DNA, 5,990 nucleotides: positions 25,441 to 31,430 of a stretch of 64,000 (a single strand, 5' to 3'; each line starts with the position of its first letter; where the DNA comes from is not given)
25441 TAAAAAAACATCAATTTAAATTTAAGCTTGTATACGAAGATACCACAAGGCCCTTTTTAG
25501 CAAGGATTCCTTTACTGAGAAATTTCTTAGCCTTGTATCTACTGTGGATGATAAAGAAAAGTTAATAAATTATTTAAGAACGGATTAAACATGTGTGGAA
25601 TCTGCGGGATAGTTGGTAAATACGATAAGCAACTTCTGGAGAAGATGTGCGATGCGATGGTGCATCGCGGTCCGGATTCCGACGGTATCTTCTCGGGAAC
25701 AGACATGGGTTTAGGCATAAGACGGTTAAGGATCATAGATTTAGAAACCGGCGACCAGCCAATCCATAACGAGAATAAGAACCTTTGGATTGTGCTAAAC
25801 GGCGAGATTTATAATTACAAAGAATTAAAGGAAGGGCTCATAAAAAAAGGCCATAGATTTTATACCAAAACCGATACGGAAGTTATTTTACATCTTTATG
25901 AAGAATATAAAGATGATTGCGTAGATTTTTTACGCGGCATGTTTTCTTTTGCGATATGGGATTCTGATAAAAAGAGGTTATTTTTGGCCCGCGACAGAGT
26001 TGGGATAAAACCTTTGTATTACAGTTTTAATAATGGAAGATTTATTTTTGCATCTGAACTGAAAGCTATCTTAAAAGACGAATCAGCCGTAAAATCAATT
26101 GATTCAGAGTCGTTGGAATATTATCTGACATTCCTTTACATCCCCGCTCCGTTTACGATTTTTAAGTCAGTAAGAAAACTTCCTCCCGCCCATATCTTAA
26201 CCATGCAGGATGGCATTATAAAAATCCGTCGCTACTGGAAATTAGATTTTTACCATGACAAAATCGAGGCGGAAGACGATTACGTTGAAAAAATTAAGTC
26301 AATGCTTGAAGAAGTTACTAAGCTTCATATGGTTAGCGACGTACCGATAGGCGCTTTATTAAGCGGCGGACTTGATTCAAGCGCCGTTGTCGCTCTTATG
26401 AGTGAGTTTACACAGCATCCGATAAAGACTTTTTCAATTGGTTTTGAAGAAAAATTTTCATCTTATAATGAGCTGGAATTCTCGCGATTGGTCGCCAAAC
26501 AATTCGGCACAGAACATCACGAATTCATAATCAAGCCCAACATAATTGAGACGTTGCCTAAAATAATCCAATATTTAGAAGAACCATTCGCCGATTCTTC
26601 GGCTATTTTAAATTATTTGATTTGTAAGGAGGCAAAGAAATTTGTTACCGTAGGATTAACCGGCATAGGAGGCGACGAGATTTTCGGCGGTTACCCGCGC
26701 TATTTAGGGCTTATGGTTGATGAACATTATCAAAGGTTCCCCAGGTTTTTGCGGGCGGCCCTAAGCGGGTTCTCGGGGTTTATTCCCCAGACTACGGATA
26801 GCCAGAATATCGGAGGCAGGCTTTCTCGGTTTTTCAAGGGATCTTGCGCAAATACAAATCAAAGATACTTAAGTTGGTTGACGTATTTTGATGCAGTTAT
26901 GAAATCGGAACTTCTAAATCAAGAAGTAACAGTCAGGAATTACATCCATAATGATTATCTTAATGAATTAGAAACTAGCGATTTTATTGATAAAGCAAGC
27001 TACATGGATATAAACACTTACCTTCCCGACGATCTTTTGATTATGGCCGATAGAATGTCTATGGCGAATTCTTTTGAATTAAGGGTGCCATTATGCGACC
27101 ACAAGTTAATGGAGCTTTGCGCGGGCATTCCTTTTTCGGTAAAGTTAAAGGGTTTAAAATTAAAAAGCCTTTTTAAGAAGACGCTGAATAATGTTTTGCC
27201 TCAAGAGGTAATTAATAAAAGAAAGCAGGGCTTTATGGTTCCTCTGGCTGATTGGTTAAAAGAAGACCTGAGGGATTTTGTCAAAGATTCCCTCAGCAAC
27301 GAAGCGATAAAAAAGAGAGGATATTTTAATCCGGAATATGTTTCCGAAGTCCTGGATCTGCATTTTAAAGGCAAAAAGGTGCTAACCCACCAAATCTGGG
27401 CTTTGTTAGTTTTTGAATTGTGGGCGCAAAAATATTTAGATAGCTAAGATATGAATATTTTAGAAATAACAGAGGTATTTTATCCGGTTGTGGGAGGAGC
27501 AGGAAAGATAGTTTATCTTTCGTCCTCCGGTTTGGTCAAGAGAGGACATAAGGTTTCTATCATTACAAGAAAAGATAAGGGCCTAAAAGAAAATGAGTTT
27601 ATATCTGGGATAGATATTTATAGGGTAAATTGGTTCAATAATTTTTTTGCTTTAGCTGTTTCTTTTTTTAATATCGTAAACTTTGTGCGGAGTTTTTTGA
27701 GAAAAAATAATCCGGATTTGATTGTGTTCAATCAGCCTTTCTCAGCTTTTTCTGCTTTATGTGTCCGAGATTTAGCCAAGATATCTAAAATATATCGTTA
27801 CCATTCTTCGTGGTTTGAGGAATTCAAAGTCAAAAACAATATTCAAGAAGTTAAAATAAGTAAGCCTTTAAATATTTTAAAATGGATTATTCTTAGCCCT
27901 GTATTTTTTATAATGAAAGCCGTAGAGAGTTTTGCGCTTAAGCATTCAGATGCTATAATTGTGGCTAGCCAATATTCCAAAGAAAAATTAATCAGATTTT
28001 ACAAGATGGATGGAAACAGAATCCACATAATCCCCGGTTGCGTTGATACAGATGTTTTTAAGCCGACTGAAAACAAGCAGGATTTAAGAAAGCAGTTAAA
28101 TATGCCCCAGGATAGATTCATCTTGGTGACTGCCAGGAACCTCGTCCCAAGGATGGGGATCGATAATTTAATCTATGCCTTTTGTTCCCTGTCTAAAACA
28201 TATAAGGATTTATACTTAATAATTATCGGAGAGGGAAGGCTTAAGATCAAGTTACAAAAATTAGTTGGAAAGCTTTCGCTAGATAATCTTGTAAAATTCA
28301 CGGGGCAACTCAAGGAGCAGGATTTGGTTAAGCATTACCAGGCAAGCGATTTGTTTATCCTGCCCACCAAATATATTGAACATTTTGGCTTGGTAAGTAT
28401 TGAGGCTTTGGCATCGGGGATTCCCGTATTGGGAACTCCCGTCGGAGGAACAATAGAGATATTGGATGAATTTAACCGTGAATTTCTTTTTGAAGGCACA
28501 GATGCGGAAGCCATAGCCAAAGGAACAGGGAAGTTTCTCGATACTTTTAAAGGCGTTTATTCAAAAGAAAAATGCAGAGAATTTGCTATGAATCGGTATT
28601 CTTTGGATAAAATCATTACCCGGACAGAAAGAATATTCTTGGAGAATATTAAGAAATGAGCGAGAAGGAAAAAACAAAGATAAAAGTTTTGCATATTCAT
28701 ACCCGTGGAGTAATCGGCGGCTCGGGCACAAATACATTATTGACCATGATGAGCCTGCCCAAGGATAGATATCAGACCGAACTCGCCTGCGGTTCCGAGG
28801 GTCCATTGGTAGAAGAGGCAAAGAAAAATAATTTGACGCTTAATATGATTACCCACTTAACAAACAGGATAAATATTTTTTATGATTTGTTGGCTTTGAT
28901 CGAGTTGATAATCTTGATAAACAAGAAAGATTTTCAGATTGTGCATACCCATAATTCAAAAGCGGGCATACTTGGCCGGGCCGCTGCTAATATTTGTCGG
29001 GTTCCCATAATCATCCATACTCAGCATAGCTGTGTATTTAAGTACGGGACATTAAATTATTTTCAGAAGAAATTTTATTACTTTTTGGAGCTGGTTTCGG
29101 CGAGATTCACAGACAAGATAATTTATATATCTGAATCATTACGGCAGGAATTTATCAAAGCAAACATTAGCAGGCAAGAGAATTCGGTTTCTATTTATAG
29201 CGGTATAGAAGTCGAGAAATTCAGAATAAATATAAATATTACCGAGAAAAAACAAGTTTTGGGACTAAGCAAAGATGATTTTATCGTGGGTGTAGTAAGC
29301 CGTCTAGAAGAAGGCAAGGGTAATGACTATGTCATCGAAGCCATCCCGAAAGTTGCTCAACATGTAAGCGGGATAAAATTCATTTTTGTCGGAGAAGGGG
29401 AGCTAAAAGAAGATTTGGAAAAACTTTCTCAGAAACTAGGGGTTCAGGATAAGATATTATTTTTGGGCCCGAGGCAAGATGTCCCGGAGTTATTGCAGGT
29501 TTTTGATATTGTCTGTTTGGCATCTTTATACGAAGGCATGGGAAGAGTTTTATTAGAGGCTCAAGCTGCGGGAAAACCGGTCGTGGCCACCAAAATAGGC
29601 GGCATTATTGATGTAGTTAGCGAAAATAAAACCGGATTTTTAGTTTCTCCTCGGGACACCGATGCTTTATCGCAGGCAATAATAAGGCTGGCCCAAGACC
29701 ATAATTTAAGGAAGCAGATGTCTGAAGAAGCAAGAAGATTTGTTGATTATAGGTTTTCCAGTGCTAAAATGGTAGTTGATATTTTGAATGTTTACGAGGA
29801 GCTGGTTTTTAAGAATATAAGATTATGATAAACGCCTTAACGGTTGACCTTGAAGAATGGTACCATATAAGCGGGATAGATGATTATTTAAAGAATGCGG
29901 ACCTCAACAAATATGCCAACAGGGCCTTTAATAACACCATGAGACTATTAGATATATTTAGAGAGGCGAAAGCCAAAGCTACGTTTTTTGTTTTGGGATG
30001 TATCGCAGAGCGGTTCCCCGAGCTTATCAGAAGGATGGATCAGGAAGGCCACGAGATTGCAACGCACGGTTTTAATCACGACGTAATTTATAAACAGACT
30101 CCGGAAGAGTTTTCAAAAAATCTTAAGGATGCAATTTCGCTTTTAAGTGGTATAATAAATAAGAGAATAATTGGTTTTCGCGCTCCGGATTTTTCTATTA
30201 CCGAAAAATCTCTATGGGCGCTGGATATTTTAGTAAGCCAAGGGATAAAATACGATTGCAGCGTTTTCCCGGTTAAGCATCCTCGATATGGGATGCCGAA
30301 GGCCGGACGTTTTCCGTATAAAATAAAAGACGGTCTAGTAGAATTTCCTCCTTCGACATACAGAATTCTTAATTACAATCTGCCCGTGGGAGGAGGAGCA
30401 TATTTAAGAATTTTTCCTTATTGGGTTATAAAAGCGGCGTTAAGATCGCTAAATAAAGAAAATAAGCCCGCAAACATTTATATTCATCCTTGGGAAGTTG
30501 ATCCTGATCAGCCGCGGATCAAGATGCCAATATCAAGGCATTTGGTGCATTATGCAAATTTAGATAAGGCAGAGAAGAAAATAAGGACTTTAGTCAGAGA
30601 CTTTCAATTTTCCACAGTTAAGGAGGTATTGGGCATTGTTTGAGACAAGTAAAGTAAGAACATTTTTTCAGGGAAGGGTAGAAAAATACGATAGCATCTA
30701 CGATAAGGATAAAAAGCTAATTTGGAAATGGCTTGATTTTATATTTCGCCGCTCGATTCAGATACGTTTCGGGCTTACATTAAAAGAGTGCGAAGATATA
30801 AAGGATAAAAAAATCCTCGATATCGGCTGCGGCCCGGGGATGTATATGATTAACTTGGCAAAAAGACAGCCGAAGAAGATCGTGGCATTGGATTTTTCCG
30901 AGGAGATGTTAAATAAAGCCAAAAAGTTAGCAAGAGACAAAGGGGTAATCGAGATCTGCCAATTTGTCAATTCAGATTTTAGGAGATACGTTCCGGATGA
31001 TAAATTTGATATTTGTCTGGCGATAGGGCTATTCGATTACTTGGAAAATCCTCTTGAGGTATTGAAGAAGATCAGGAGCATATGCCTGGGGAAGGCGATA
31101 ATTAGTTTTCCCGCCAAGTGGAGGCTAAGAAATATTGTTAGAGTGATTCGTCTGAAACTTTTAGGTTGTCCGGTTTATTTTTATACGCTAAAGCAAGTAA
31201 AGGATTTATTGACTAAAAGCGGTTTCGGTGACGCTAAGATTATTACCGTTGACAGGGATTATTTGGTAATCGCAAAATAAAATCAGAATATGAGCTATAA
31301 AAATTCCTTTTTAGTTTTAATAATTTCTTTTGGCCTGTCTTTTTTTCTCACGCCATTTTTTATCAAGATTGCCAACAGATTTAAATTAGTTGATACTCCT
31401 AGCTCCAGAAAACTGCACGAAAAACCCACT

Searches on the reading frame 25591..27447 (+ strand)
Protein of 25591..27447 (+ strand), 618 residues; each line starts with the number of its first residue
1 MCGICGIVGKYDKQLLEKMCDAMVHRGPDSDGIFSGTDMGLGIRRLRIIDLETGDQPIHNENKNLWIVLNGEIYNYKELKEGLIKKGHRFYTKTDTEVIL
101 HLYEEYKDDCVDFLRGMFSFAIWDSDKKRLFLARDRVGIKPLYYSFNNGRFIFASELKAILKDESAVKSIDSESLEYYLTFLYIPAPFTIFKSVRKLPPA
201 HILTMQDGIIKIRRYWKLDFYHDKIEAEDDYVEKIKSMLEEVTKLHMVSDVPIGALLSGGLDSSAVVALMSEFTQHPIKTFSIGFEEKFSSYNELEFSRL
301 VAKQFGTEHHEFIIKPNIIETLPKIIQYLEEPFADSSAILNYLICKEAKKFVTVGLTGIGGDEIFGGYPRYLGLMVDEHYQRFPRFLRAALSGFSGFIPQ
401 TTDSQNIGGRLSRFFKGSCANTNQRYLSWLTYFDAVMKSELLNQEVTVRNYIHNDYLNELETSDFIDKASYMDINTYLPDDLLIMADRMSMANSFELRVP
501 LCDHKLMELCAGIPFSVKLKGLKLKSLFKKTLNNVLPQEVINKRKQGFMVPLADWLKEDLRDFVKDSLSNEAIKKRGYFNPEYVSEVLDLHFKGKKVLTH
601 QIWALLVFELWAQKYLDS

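Call 101: search_protein_families(library=ncbifam, proteins=[window:25591-27447:+], max_evalue=1e-8)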
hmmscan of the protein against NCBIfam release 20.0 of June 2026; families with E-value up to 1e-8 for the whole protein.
window:25591-27447:+ (618 aa): 9 families
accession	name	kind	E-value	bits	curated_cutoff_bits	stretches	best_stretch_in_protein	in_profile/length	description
TIGR03108.1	eps_aminotran_1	hypoth_equivalog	5e-177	590.3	816.9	1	1-612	1-625/628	XrtA/PEP-CTERM system amidotransferase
TIGR01536.1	asn_synth_AEB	equivalog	2.6e-148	495.3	267.1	1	2-548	1-517/517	asparagine synthase (glutamine-hydrolyzing)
TIGR03104.1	trio_amidotrans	equivalog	2.8e-138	461.8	570.1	2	1-375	1-387/589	N-acetylglutaminylglutamine amidotransferase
NF006949.0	PRK09431.1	equivalog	3.3e-97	326.3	499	2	1-169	1-174/554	asparagine synthase B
NF033535.1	lass_lactam_cya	exception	7.3e-84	282.5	525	2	1-389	1-401/668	lasso peptide isopeptide bond-forming cyclase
NF001484.0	PRK00331.1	subfamily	2.1e-17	62.8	381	1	57-173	87-211/601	isomerizing glutamine--fructose-6-phosphate transaminase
TIGR01135.1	glmS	equivalog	1.6e-15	56.6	418.05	1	59-173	88-210/607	glutamine--fructose-6-phosphate transaminase (isomerizing)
NF033561.1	macrolact_Ik_Al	subfamily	8.6e-14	51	300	1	120-378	83-344/561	albusnodin/ikarugamycin family macrolactam cyclase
TIGR01134.1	purF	equivalog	2.8e-12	46.7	350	1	55-169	84-208/432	amidophosphoribosyltransferase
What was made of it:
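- The only AsnB-like gene (25591-27447) is 16 kb away and best matches the XrtA amidotransferase, at 590 against 282 bits for the lasso cyclase (call 101).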

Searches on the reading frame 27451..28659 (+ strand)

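Call 101: search_protein_families(library=ncbifam, proteins=[window:27451-28659:+], max_evalue=1e-8)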
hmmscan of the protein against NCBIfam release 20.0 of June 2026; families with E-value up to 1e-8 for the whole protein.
window:27451-28659:+ (402 aa): 24 families
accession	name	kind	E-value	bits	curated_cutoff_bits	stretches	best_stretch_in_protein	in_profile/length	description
TIGR03999.1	thiol_BshA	equivalog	2.9e-34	118.6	273.7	1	155-398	134-372/375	N-acetyl-alpha-D-glucosaminyl L-malate synthase BshA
TIGR03449.1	mycothiol_MshA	equivalog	1.6e-25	89.8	462.5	1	162-364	161-368/406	D-inositol-3-phosphate glycosyltransferase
TIGR03088.1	stp2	hypoth_equivalog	3.2e-25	88.9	409.05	1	176-396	147-370/374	TIGR03088 family PEP-CTERM/XrtA system glycosyltransferase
NF049988.1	MGlcDAGSynMgs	equivalog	3.7e-25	89.1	400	1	1-327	1-317/398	alpha-monoglucosyldiacylglycerol synthase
TIGR04157.1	glyco_rSAM_CFB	subfamily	6.5e-25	87.9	400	1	162-341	166-342/406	TIGR04157 family glycosyltransferase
NF012028.0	PRK15484.1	subfamily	1.3e-24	87.1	618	1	152-395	126-374/380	lipopolysaccharide N-acetylglucosaminyltransferase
TIGR04063.1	stp3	hypoth_equivalog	3.4e-23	82.2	442.05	1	79-390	84-386/397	TIGR04063 family PEP-CTERM/XrtA system glycosyltransferase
NF047684.1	TeichurnBiosyTuaC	equivalog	1e-22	80.6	550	1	162-361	161-350/391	teichuronic acid biosynthesis protein TuaC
NF038255.1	exopoly_VpsD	equivalog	3.1e-19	69.1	300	1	155-344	146-327/381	VpsD family glycosyltransferase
NF041876.1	EPS_EpsE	equivalog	2.3e-18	66.6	400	1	174-363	171-359/389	exopolysaccharide biosynthesis GT4 family glycosyltransferase EpsE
NF053787.1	GlcN_PG_synth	equivalog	4.2e-18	65.3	480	1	164-391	142-351/361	N-acetylglucosaminyl phosphatidylglycerol synthase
TIGR02149.1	glgA_Coryne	subfamily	2.2e-17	63.3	302.4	1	157-393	136-384/391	glycogen synthase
NF053513.1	Gtran_IagA_BgsA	equivalog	3.2e-17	62.5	460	1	161-327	101-263/333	LTA glycolipid anchor biosynthesis glycosyltransferase, IagA/BgsA family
TIGR04047.1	MSMEG_0565_glyc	hypoth_equivalog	1.6e-15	57.1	259.85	1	156-384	129-359/373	MSMEG_0565 family glycosyltransferase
NF038298.1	EPS_HpsO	equivalog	1.8e-15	56.6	575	1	142-366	123-353/388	hormogonium polysaccharide biosynthesis glycosyltransferase HpsO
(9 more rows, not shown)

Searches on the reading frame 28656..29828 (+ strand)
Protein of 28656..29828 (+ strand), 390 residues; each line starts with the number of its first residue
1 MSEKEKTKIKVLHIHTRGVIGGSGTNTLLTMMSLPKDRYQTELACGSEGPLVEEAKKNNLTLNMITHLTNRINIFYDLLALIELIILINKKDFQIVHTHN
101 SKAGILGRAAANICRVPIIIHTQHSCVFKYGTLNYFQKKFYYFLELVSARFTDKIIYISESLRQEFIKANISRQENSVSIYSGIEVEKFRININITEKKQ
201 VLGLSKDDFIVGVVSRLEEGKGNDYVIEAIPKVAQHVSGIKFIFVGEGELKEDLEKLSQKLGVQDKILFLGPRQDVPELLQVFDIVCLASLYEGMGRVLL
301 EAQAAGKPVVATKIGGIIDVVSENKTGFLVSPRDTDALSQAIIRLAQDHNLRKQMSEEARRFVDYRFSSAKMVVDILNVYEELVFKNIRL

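Call 101: search_protein_families(library=ncbifam, proteins=[window:28656-29828:+], max_evalue=1e-8)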
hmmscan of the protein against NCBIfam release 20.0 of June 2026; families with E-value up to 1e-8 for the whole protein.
window:28656-29828:+ (390 aa): 35 families (the best 25 are shown)
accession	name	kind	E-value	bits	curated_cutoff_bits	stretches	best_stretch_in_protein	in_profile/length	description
TIGR03088.1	stp2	hypoth_equivalog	2.2e-49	168.5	409.05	1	10-383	3-373/374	TIGR03088 family PEP-CTERM/XrtA system glycosyltransferase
TIGR03999.1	thiol_BshA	equivalog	8.2e-38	130.3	273.7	1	76-383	68-373/375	N-acetyl-alpha-D-glucosaminyl L-malate synthase BshA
TIGR03449.1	mycothiol_MshA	equivalog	8.2e-33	113.9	462.5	1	89-384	99-404/406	D-inositol-3-phosphate glycosyltransferase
TIGR04063.1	stp3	hypoth_equivalog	2e-28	99.4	442.05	1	143-384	149-396/397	TIGR04063 family PEP-CTERM/XrtA system glycosyltransferase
NF047684.1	TeichurnBiosyTuaC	equivalog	3.3e-28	98.7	550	1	92-383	108-389/391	teichuronic acid biosynthesis protein TuaC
NF041876.1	EPS_EpsE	equivalog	5.3e-28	98.3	400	1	156-371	166-384/389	exopolysaccharide biosynthesis GT4 family glycosyltransferase EpsE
NF011726.0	PRK15179.1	equivalog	1.1e-27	96.7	733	1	207-381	516-692/694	Vi polysaccharide biosynthesis protein TviE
TIGR02149.1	glgA_Coryne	subfamily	7.7e-26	91.1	302.4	1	82-384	73-391/391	glycogen synthase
NF050063.1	ProtGlycPglJ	equivalog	5.3e-25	88.4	500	1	107-363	103-347/363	N-acetylgalactosamine-N,N'-diacetylbacillosaminyl-diphospho-undecaprenol 4-alpha-N-acetylgalactosaminyltransferase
NF050056.1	ProtGlycPglH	equivalog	4.1e-23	82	600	1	132-370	118-342/354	GalNAc-alpha-(1->4)-GalNAc-alpha-(1->3)-diNAcBac-PP-undecaprenol alpha-1,4-N-acetyl-D-galactosaminyltransferase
NF012034.0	PRK15490.1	equivalog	1e-21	77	813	1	207-375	397-568/578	Vi polysaccharide biosynthesis glycosyltransferase TviE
TIGR04157.1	glyco_rSAM_CFB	subfamily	1.5e-21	76.8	400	1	150-379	168-405/406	TIGR04157 family glycosyltransferase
NF046085.1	XrtY_assoc_Gly1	equivalog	1.6e-21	76.6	400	1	85-384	91-385/387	XrtY-associated glycosyltransferase XYAG1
NF038229.1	Glyco4_Geo_Pelo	equivalog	5e-21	75.1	400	1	95-384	58-337/338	GPMC system family 4 glycosyltransferase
NF038298.1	EPS_HpsO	equivalog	1.6e-18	66.6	575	1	82-384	79-388/388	hormogonium polysaccharide biosynthesis glycosyltransferase HpsO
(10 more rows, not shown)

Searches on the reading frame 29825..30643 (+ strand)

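Call 101: search_protein_families(library=ncbifam, proteins=[window:29825-30643:+], max_evalue=1e-8)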
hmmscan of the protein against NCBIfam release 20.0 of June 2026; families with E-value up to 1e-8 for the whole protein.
window:29825-30643:+ (272 aa): 9 families
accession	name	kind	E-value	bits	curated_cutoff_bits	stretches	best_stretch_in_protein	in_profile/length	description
TIGR03006.1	pepcterm_polyde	equivalog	8.7e-97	323.5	276.2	1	3-269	1-271/272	XrtA system polysaccharide deacetylase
TIGR02764.1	spore_ybaN_pdaB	equivalog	2.4e-17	63.3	237.4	1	36-143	19-126/191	polysaccharide deacetylase family sporulation protein PdaB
TIGR04243.1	nodulat_NodB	equivalog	2.5e-15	56.5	240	1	38-121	17-101/197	chitooligosaccharide deacetylase NodB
TIGR02884.1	spore_pdaA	equivalog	5.3e-14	52.5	298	1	37-131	51-146/224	delta-lactam-biosynthetic de-N-acetylase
NF045821.1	PgAcgDacpgdA1_Bac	equivalog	6.5e-14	51.5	400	1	38-132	103-198/282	peptidoglycan-N-acetylglucosamine deacetylase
NF045822.1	PgAcgDacpgdA2_Bac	equivalog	1.2e-11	44.5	400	1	38-124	84-170/274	peptidoglycan-N-acetylglucosamine deacetylase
NF045820.1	PgAcgDacpgdA_Strep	equivalog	9e-11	41.2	800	1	37-134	282-379/463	peptidoglycan-N-acetylglucosamine deacetylase PgdA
TIGR02873.1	spore_ylxY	hypoth_equivalog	5.4e-09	35.7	391.5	1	39-127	101-189/268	probable sporulation protein, polysaccharide deacetylase family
TIGR03212.1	uraD_N-term-dom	equivalog_domain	8.4e-09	34.9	424.6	0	29-151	72-188/297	allantoinase PuuE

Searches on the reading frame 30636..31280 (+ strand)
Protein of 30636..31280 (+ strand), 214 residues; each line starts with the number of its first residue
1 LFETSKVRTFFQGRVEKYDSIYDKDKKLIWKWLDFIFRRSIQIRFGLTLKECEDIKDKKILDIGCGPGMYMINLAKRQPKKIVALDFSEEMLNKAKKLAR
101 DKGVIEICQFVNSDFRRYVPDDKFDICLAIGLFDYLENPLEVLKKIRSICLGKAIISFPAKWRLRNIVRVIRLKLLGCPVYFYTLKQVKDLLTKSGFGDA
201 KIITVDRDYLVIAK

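Call 101: search_protein_families(library=ncbifam, proteins=[window:30636-31280:+], max_evalue=1e-8)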
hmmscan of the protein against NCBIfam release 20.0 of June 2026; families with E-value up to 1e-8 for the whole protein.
window:30636-31280:+ (214 aa): 13 families
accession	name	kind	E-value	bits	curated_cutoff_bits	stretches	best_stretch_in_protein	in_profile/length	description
TIGR02072.1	BioC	equivalog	3.1e-14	53.4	184.95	1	48-202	26-176/244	malonyl-ACP O-methyltransferase BioC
TIGR02021.1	BchM-ChlM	equivalog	3.7e-14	52.7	158.9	1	47-163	46-160/218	magnesium protoporphyrin IX methyltransferase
TIGR04290.1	meth_Rta_06860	hypoth_equivalog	2.3e-12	46.9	300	1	53-153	46-145/226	TIGR04290 family methyltransferase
TIGR01983.1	UbiG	equivalog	1.2e-11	44.3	102.95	1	49-150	45-143/228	bifunctional 2-polyprenyl-6-hydroxyphenol methylase/3-demethylubiquinol 3-O-methyltransferase UbiG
NF043040.1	corrin_prot_MT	hypoth_equivalog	5.8e-11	42.2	180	1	56-131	41-118/216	corrinoid protein-associated methyltransferase CpaM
TIGR01934.1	MenG_MenH_UbiE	subfamily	2.2e-10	40.2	158.35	1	50-126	33-109/223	ubiquinone/menaquinone biosynthesis methyltransferase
NF002463.0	PRK01683.1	equivalog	2.7e-10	40.3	297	1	56-149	31-119/258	trans-aconitate 2-methyltransferase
NF001244.0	PRK00216.1-5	equivalog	4.4e-10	39.3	216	1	49-126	41-121/236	bifunctional demethylmenaquinone methyltransferase/2-methoxy-6-polyprenyl-1,4-benzoquinol methylase UbiE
NF011650.0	PRK15068.1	equivalog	6.7e-10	38.3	209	1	43-148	109-215/324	tRNA 5-methoxyuridine(34)/uridine 5-oxyacetic acid(34) synthase CmoB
NF008264.0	PRK11036.1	equivalog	2.4e-09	37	366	1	55-156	43-145/261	tRNA uridine 5-oxyacetic acid(34) methyltransferase CmoM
NF010703.0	PRK14103.1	equivalog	2.5e-09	36.9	320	1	51-143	24-109/256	trans-aconitate 2-methyltransferase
NF011529.0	PRK14968.1-3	equivalog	3.5e-09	36.4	162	1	50-128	28-103/198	putative methyltransferase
TIGR00452.1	TIGR00452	equivalog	3.6e-09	35.9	275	0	49-148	110-209/316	tRNA 5-methoxyuridine(34)/uridine 5-oxyacetic acid(34) synthase CmoB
